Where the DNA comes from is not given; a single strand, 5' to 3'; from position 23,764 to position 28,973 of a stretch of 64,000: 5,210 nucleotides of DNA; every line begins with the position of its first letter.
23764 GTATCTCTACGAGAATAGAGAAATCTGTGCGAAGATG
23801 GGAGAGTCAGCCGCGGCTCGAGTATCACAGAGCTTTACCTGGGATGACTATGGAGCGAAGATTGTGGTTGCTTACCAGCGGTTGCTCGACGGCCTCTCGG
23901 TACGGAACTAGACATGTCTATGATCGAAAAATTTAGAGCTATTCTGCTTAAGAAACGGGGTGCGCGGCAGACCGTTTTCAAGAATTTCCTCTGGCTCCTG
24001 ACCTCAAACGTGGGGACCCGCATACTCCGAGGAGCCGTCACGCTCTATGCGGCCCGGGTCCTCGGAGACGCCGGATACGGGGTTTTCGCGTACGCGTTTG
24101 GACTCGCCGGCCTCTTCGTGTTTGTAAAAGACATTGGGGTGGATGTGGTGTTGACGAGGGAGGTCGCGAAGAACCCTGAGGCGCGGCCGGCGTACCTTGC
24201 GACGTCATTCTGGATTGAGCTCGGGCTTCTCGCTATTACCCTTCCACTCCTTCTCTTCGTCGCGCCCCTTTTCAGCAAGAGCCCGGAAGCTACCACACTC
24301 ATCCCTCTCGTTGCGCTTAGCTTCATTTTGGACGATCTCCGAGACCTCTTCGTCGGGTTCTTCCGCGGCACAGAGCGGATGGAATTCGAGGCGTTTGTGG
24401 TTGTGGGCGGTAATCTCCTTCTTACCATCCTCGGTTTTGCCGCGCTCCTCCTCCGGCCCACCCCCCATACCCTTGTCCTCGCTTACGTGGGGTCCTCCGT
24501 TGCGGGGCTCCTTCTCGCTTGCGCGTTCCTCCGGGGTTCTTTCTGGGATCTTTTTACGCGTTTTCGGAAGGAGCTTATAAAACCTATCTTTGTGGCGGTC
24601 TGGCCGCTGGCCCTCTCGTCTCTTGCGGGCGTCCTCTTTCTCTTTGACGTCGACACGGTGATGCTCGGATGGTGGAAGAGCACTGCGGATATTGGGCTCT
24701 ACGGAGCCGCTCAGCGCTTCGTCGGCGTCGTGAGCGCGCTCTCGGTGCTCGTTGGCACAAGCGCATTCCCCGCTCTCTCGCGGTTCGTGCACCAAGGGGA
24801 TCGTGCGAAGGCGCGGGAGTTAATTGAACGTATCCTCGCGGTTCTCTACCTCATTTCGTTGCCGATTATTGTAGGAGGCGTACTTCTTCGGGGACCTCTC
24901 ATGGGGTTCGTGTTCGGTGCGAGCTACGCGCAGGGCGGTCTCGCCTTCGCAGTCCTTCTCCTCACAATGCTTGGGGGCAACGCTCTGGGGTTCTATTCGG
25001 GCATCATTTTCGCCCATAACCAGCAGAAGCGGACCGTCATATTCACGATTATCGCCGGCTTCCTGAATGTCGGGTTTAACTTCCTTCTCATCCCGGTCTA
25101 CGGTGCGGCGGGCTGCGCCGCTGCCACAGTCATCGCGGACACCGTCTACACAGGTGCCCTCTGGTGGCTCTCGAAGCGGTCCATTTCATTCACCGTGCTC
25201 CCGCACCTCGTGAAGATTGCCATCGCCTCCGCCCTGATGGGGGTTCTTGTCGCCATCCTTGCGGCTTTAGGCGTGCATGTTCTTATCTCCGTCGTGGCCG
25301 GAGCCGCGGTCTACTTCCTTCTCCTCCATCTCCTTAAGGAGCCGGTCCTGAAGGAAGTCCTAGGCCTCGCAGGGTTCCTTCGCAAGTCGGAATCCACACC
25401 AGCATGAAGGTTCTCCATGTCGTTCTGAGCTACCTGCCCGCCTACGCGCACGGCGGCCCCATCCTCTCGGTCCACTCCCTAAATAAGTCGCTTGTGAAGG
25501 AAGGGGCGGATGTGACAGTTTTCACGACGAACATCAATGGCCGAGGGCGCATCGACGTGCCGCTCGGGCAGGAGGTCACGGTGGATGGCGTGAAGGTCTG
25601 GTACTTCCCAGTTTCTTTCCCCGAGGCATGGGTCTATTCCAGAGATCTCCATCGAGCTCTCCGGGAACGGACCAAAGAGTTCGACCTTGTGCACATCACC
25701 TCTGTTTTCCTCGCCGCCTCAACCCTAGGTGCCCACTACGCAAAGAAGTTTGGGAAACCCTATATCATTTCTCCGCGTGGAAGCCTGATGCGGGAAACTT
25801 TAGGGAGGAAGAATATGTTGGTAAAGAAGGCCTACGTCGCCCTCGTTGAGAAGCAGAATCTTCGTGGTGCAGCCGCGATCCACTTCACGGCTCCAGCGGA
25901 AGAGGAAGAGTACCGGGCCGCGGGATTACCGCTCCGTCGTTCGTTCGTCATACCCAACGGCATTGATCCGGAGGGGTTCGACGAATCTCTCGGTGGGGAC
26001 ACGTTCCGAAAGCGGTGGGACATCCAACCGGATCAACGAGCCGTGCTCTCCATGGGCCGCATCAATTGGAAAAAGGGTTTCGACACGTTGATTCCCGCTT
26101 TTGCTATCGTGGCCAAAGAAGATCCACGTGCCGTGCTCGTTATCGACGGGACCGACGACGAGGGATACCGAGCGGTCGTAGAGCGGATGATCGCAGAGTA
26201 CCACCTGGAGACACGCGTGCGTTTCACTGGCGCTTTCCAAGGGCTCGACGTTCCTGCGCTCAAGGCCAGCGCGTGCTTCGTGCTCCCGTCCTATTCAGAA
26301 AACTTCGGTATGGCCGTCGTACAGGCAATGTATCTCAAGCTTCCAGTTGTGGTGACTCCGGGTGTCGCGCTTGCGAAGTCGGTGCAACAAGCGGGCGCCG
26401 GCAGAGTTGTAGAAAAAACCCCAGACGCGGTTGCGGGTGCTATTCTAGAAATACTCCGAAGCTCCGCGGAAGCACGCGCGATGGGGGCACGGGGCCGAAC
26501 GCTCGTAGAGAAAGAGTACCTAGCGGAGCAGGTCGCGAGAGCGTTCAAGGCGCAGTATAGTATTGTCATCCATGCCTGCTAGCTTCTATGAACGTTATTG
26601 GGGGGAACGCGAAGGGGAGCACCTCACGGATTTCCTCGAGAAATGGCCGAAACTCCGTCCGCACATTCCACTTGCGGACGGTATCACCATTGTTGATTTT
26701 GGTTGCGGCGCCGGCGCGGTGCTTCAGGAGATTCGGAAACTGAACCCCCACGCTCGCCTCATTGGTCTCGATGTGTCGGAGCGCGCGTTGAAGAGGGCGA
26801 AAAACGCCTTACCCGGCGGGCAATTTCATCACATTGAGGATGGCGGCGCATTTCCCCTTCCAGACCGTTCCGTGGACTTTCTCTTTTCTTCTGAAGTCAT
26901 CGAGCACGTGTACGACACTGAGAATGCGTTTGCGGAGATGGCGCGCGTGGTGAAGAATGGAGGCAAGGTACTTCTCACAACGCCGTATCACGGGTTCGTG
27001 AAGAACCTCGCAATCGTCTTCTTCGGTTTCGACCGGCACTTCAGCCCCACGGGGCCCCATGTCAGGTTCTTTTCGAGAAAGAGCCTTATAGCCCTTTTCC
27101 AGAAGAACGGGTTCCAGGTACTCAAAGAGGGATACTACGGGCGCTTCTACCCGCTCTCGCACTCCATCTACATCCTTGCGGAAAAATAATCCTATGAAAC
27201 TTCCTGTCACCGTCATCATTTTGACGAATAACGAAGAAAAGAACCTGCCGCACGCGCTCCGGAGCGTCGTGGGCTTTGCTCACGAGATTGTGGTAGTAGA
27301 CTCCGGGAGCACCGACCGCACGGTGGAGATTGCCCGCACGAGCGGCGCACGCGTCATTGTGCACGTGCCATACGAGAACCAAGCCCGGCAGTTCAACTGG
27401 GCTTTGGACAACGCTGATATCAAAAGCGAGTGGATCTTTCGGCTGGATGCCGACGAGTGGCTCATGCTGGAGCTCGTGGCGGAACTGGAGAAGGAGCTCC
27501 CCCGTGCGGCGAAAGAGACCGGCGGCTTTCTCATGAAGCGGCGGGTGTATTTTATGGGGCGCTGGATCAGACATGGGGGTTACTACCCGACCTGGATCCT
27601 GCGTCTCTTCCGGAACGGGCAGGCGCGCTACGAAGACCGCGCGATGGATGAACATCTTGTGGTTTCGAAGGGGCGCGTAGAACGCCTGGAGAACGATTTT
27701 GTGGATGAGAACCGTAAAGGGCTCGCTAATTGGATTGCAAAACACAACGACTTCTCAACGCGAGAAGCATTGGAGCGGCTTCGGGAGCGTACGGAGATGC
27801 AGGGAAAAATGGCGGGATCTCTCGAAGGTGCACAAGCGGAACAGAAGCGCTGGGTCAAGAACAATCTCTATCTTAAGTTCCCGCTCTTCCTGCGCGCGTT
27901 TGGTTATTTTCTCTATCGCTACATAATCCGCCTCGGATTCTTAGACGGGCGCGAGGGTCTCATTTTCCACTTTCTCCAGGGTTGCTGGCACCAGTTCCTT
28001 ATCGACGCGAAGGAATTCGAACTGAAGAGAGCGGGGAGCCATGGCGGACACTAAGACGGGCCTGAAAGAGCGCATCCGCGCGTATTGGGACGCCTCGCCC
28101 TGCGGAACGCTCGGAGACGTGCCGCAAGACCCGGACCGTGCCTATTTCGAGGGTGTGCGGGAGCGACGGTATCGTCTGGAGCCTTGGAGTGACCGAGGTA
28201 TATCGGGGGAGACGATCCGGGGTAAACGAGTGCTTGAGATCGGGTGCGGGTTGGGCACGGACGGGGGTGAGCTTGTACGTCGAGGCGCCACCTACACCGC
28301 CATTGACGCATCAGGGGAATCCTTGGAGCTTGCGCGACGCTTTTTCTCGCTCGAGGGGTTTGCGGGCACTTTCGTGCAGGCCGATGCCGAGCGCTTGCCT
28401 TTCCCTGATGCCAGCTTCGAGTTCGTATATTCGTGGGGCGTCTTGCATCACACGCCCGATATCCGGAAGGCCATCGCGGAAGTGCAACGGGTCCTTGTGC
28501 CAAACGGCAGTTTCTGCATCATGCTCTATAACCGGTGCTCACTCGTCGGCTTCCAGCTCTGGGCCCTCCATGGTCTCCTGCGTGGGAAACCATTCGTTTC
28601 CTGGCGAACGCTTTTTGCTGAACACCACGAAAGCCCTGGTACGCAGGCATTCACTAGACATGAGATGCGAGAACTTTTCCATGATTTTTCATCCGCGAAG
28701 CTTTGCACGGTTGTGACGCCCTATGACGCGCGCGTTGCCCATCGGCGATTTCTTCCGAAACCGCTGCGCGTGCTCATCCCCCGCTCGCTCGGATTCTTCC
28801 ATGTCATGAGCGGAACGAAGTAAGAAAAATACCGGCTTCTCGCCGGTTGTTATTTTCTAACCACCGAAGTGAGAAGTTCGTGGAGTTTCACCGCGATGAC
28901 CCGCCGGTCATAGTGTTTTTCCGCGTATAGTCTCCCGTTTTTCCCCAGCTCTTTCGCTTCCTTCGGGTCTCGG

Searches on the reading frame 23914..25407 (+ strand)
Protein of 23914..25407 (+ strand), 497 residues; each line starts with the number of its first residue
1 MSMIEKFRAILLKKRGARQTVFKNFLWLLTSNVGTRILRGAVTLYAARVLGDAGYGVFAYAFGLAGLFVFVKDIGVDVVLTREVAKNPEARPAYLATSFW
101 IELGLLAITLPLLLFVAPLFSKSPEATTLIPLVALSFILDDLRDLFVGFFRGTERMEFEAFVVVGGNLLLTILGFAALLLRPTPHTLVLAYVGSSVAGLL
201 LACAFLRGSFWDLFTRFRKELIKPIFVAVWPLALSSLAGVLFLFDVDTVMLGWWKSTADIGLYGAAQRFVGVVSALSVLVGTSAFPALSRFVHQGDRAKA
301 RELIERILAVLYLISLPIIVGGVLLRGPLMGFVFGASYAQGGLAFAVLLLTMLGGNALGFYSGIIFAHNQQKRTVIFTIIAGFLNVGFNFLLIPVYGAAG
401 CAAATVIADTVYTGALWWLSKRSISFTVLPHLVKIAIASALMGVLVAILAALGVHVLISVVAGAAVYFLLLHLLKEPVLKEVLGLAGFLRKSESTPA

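Call 4: search_protein_families(library=pfam, proteins=[window:23914-25407:+], max_evalue=0.01)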
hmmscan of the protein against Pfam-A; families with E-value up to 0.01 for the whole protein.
window:23914-25407:+ (497 aa): 4 families
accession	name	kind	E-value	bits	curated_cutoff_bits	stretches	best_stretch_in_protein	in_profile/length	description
PF01943.22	Polysacc_synt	-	2.8e-35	122.5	28.2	1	22-291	2-273/274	Polysaccharide biosynthesis protein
PF13440.11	Polysacc_synt_3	-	2.8e-22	79.8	23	1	47-339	3-289/293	Polysaccharide biosynthesis protein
PF03023.19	MurJ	-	2.5e-12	46.6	27.4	1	273-462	246-437/451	Lipid II flippase MurJ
PF01554.23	MatE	-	1.3e-07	31.9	24.9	1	233-391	3-161/161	MatE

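Call 56: search_protein_families(library=ncbifam, proteins=[window:23914-25407:+], max_evalue=0.00001)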
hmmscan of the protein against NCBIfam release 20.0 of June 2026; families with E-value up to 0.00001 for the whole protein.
window:23914-25407:+ (497 aa): 3 families
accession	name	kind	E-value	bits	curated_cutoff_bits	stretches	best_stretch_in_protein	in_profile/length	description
TIGR01695.1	murJ_mviN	equivalog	1.5e-15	56.9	235.55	1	126-483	123-505/506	murein biosynthesis integral membrane protein MurJ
NF058658.1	Oglyco_Wzx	exception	4.8e-09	35.7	720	0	248-483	232-472/478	O-glycosylation flippase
NF041871.1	Wzx_EPS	equivalog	5.8e-09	35.2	800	1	37-136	18-117/492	exopolysaccharide biosynthesis flippase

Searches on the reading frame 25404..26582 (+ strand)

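Call 4: search_protein_families(library=pfam, proteins=[window:25404-26582:+], max_evalue=0.01)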
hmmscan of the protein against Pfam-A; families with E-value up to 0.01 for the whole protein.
window:25404-26582:+ (392 aa): 6 families
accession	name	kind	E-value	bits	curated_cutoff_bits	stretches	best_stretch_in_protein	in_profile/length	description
PF00534.26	Glycos_transf_1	-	2.4e-30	105.7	26.4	1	200-365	4-170/172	Glycosyl transferases group 1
PF13692.12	Glyco_trans_1_4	-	1.8e-23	83.8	27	1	213-352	3-141/142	Glycosyl transferases group 1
PF13579.12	Glyco_trans_4_4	-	4.2e-22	79.6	29.7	1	17-186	1-158/158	Glycosyl transferase 4-like domain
PF13439.12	Glyco_transf_4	-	2e-16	60.9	28.5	1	22-190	7-169/170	Glycosyltransferase Family 4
PF20706.3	GT4-conflict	-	2.9e-10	40.2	26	1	206-379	193-383/385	Family 4 Glycosyltransferase in conflict systems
PF13524.12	Glyco_trans_1_2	-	0.00019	21.9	25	1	269-381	27-142/144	Glycosyl transferase-like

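Call 56: search_protein_families(library=ncbifam, proteins=[window:25404-26582:+], max_evalue=0.00001)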
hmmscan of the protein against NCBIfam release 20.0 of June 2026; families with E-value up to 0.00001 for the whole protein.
window:25404-26582:+ (392 aa): 24 families
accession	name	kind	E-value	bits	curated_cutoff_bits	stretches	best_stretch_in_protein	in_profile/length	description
NF038295.1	EPS_HpsP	equivalog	1.5e-71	241.5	550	1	2-386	1-385/388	hormogonium polysaccharide biosynthesis glycosyltransferase HpsP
NF046085.1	XrtY_assoc_Gly1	equivalog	3.5e-53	180.8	400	1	1-389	1-385/387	XrtY-associated glycosyltransferase XYAG1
NF041876.1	EPS_EpsE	equivalog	2.8e-28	99.3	400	1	178-380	186-388/389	exopolysaccharide biosynthesis GT4 family glycosyltransferase EpsE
TIGR04047.1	MSMEG_0565_glyc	hypoth_equivalog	9.6e-25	87.4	259.85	1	179-385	160-371/373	MSMEG_0565 family glycosyltransferase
TIGR03088.1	stp2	hypoth_equivalog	2.5e-21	76.2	409.05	1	176-386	158-371/374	TIGR03088 family PEP-CTERM/XrtA system glycosyltransferase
NF047684.1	TeichurnBiosyTuaC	equivalog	2.2e-17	63.1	550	1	84-389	100-390/391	teichuronic acid biosynthesis protein TuaC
TIGR04157.1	glyco_rSAM_CFB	subfamily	2.8e-17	62.8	400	1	174-383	189-404/406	TIGR04157 family glycosyltransferase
TIGR03999.1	thiol_BshA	equivalog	7.4e-17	61.3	273.7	1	182-388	171-373/375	N-acetyl-alpha-D-glucosaminyl L-malate synthase BshA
TIGR02149.1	glgA_Coryne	subfamily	2.8e-14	53.1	302.4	1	87-385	78-387/391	glycogen synthase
TIGR03449.1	mycothiol_MshA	equivalog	4.4e-14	52.2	462.5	1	176-386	186-401/406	D-inositol-3-phosphate glycosyltransferase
NF053513.1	Gtran_IagA_BgsA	equivalog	8.7e-13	48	460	1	88-388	39-331/333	LTA glycolipid anchor biosynthesis glycosyltransferase, IagA/BgsA family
NF041010.1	glycosy_Agl16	equivalog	1.4e-12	47.1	575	1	6-386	6-349/352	glycosylation protein Agl16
NF053787.1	GlcN_PG_synth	equivalog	2.9e-12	46.1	480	1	163-389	149-360/361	N-acetylglucosaminyl phosphatidylglycerol synthase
NF012028.0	PRK15484.1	subfamily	9.1e-11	41.5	618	1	175-384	158-374/380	lipopolysaccharide N-acetylglucosaminyltransferase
NF038011.1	PelF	equivalog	1.5e-10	40.7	100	1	173-385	275-489/489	GT4 family glycosyltransferase PelF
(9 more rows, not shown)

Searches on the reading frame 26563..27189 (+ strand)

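Call 4: search_protein_families(library=pfam, proteins=[window:26563-27189:+], max_evalue=0.01)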
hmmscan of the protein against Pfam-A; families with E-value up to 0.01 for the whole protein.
window:26563-27189:+ (208 aa): 11 families
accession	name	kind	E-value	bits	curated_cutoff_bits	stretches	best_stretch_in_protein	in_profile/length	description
PF08241.18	Methyltransf_11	-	8.2e-21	74.9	21.2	1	44-137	1-94/95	Methyltransferase domain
PF13489.12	Methyltransf_23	-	1.7e-20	73.9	27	1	37-188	20-163/164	Methyltransferase domain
PF13847.12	Methyltransf_31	-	3.5e-17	62.9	27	1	39-142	3-113/145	Methyltransferase domain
PF13649.12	Methyltransf_25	-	1.4e-16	61.4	27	1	43-134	1-97/97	Methyltransferase domain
PF08242.18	Methyltransf_12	-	2.5e-15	57.4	30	1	44-135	1-97/98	Methyltransferase domain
PF01209.24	Ubie_methyltran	-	7.4e-08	32.5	20.1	1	39-156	47-169/233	ubiE/COQ5 methyltransferase family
PF05175.20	MTS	-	2.9e-06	27.5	23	1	34-89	26-81/170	Methyltransferase small domain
PF00891.24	Methyltransf_2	-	1.5e-05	24.9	22.3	1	42-138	65-164/210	O-methyltransferase domain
PF02353.26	CMAS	-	5.4e-05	23.1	27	1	35-144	58-170/273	Mycolic acid cyclopropane synthetase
PF02390.23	Methyltransf_4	-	0.00021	21.3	24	1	42-81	4-43/173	Putative methyltransferase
PF08003.17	Methyltransf_9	-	0.0015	18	23.8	1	27-140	103-219/315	Protein of unknown function (DUF1698)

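Call 56: search_protein_families(library=ncbifam, proteins=[window:26563-27189:+], max_evalue=0.00001)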
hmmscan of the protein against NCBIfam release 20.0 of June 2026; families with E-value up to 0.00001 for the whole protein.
window:26563-27189:+ (208 aa): 23 families
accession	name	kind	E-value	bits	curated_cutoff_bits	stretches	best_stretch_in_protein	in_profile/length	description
TIGR02072.1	BioC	equivalog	2.2e-18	67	184.95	1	41-186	36-173/244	malonyl-ACP O-methyltransferase BioC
NF045667.1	MTase_DVU1556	equivalog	2e-15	56.8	155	1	36-143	19-124/213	DVU_1556 family methyltransferase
NF041537.1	ArsM_AhpD_UU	exception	1.9e-12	46.6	510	1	37-139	74-181/345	arsenite methyltransferase/AhpD domain selenoprotein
NF047649.1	MTase_UXPK_star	exception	2.6e-12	46.4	460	1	37-139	75-182/283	methyltransferase/UXPK-star double selenoprotein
NF008823.0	PRK11873.1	subfamily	2.1e-11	43.8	263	1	37-137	75-180/272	arsenite methyltransferase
NF007610.0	PRK10258.1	equivalog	3.5e-11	42.9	342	1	41-153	44-153/251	malonyl-ACP O-methyltransferase BioC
NF002463.0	PRK01683.1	equivalog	5.5e-11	42.5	297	1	32-136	24-126/258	trans-aconitate 2-methyltransferase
TIGR01983.1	UbiG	equivalog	1.3e-10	41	102.95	1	39-187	49-203/228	bifunctional 2-polyprenyl-6-hydroxyphenol methylase/3-demethylubiquinol 3-O-methyltransferase UbiG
NF001244.0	PRK00216.1-5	equivalog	3e-10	39.8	216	1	41-137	50-152/236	bifunctional demethylmenaquinone methyltransferase/2-methoxy-6-polyprenyl-1,4-benzoquinol methylase UbiE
TIGR01934.1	MenG_MenH_UbiE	subfamily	3.5e-10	39.6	158.35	1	39-138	39-141/223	ubiquinone/menaquinone biosynthesis methyltransferase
NF041536.1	ArsM_DUF2284_UU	exception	9.1e-09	34.1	575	1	38-139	75-181/459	arsenite methyltransferase/DUF2284 domain selenoprotein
NF040539.1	AST_met_ArsM_2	exception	1.4e-08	34.9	240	1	38-139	55-164/262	putative arsinothricin biosynthesis methyltransferase ArsM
NF045882.1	PLipidMtase_Leg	equivalog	5.9e-08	32.7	390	1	42-188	45-189/207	phospholipid N-methyltransferase PmtA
TIGR02752.1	MenG_heptapren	equivalog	1.4e-07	31.3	419.85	1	37-154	43-165/231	demethylmenaquinone methyltransferase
NF001243.0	PRK00216.1-4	equivalog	3.8e-07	29.7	235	1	38-138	46-151/237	demethylmenaquinone methyltransferase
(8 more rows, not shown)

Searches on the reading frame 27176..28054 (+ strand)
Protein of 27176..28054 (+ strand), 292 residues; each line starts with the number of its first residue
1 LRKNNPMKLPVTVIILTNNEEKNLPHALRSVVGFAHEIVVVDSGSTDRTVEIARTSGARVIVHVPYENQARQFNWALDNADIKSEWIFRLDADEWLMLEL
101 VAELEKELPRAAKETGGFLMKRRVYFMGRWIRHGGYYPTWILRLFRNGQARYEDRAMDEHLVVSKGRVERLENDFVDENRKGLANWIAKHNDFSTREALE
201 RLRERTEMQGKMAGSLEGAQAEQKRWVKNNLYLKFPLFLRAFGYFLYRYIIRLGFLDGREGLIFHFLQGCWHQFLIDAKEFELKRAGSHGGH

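Call 4: search_protein_families(library=pfam, proteins=[window:27176-28054:+], max_evalue=0.01)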
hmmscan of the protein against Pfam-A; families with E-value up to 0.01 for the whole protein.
window:27176-28054:+ (292 aa): 2 families
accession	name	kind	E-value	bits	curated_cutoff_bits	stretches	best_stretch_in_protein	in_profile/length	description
PF00535.33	Glycos_transf_2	-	9.6e-18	65.1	23.3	1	12-137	1-130/168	Glycosyl transferase family 2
PF13704.12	Glyco_tranf_2_4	-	6.2e-07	30.3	27.5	1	19-99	2-87/98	Glycosyl transferase family 2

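Call 56: search_protein_families(library=ncbifam, proteins=[window:27176-28054:+], max_evalue=0.00001)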
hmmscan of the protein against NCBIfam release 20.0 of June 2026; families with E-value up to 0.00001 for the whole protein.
window:27176-28054:+ (292 aa): 4 families
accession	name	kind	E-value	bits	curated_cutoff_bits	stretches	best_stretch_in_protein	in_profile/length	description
TIGR04283.1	glyco_like_mftF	equivalog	2.4e-14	53.5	182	1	12-121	2-110/221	TIGR04283 family arsenosugar biosynthesis glycosyltransferase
TIGR04195.1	S_glycosyl_SunS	equivalog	8.1e-10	38.1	350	1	11-95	59-143/421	SunS family peptide S-glycosyltransferase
NF010496.0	PRK13915.1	equivalog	5.1e-07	29.1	262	1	10-62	32-90/307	glucosyl-3-phosphoglycerate synthase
TIGR04182.1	glyco_TIGR04182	equivalog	1.7e-06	27.7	325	1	11-64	2-56/293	S-layer glycoprotein N-glycosyltransferase AglJ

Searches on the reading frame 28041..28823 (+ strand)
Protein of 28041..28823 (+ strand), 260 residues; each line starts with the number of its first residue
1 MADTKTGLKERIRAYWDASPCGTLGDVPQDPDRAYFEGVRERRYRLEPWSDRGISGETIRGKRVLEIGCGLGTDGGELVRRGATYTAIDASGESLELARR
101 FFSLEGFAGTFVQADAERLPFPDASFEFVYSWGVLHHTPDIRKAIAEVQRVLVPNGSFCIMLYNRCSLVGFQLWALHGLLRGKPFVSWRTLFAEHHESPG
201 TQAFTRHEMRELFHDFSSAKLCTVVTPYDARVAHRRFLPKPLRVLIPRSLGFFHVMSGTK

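Call 4: search_protein_families(library=pfam, proteins=[window:28041-28823:+], max_evalue=0.01)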
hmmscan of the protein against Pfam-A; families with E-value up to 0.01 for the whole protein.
window:28041-28823:+ (260 aa): 8 families
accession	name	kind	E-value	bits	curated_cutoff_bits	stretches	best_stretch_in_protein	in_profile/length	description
PF08241.18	Methyltransf_11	-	7.8e-24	84.6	21.2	1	65-160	1-95/95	Methyltransferase domain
PF13649.12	Methyltransf_25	-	6.4e-23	81.7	27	1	64-156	1-97/97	Methyltransferase domain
PF13489.12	Methyltransf_23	-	7.9e-17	61.9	27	1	42-216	5-157/164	Methyltransferase domain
PF13847.12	Methyltransf_31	-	1.5e-16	60.8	27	1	61-164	4-113/145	Methyltransferase domain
PF08242.18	Methyltransf_12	-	5.9e-15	56.2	30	1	65-157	1-97/98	Methyltransferase domain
PF01209.24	Ubie_methyltran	-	2.5e-08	34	20.1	1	59-169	46-160/233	ubiE/COQ5 methyltransferase family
PF03141.22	Methyltransf_29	-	7e-05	22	23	1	62-159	119-216/506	Putative S-adenosyl-L-methionine-dependent methyltransferase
PF05175.20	MTS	-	0.0011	19.1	23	1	60-162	31-140/170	Methyltransferase small domain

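Call 56: search_protein_families(library=ncbifam, proteins=[window:28041-28823:+], max_evalue=0.00001)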
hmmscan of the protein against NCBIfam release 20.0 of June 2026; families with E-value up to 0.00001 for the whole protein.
window:28041-28823:+ (260 aa): 23 families
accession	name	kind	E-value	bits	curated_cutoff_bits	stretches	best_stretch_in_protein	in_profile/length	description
NF045825.1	FAmtase_mtf2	equivalog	3.1e-18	65.9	400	1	57-159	55-157/248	fatty-acid O-methyltransferase Mtf2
NF045823.1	PthPhpthDimycoMt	equivalog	3.8e-18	65.6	300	1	58-159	64-165/256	phthiotriol/phenolphthiotriol dimycocerosates methyltransferase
NF045667.1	MTase_DVU1556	equivalog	1.8e-15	57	155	1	60-160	22-119/213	DVU_1556 family methyltransferase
NF047649.1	MTase_UXPK_star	exception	1e-14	54.3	460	1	56-160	73-181/283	methyltransferase/UXPK-star double selenoprotein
NF040539.1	AST_met_ArsM_2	exception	8e-14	52.1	240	1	61-159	57-162/262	putative arsinothricin biosynthesis methyltransferase ArsM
NF041537.1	ArsM_AhpD_UU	exception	2.7e-13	49.4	510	1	56-160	72-180/345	arsenite methyltransferase/AhpD domain selenoprotein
TIGR02072.1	BioC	equivalog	2.7e-12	47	184.95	1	60-161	34-133/244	malonyl-ACP O-methyltransferase BioC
NF041536.1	ArsM_DUF2284_UU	exception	7.2e-12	44.4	575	1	56-160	72-180/459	arsenite methyltransferase/DUF2284 domain selenoprotein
TIGR01934.1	MenG_MenH_UbiE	subfamily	9.4e-12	44.7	158.35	1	60-161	39-142/223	ubiquinone/menaquinone biosynthesis methyltransferase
NF043040.1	corrin_prot_MT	hypoth_equivalog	1.2e-11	44.4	180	1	57-160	37-147/216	corrinoid protein-associated methyltransferase CpaM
NF007610.0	PRK10258.1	equivalog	2.3e-11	43.5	342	1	62-161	44-139/251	malonyl-ACP O-methyltransferase BioC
TIGR01983.1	UbiG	equivalog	1.6e-10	40.7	102.95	1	57-165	46-156/228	bifunctional 2-polyprenyl-6-hydroxyphenol methylase/3-demethylubiquinol 3-O-methyltransferase UbiG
NF001241.0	PRK00216.1-2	equivalog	1.7e-10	41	327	1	60-186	51-173/231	demethylmenaquinone methyltransferase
NF001244.0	PRK00216.1-5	equivalog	7.6e-10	38.5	216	1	60-161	48-154/236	bifunctional demethylmenaquinone methyltransferase/2-methoxy-6-polyprenyl-1,4-benzoquinol methylase UbiE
NF001240.0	PRK00216.1-1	equivalog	1.2e-08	34.4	378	1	59-165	62-173/251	bifunctional demethylmenaquinone methyltransferase/2-methoxy-6-polyprenyl-1,4-benzoquinol methylase UbiE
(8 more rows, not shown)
